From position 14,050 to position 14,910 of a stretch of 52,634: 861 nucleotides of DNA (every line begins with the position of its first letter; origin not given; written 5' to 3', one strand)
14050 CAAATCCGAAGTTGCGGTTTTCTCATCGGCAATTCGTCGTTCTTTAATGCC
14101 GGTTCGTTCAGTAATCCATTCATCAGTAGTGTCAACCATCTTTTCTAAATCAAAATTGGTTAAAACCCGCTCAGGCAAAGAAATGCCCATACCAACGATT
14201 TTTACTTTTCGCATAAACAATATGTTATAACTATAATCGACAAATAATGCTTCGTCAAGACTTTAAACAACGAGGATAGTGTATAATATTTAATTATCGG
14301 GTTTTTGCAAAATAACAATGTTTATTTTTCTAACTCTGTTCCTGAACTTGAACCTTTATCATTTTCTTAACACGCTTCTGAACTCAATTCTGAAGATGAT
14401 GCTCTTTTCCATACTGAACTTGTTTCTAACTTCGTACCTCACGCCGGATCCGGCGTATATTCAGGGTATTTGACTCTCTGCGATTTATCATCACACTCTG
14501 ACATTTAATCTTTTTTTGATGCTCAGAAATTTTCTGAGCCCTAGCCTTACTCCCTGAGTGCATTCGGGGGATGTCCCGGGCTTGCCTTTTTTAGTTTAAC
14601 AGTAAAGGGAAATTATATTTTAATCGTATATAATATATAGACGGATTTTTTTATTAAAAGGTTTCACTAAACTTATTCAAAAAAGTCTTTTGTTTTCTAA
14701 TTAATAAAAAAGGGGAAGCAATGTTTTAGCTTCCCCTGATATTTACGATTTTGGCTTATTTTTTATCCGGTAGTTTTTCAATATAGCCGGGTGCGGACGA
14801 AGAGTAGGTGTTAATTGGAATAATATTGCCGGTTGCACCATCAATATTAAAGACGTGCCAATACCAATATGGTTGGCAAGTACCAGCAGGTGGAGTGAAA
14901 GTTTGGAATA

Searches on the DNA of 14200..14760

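Call 84: search_rna_families(source=window, start=14200, end=14760, threshold=evalue, max_evalue=1, show_alignments=1)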
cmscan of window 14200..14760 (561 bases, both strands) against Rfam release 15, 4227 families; matches with E-value up to 1: 0.
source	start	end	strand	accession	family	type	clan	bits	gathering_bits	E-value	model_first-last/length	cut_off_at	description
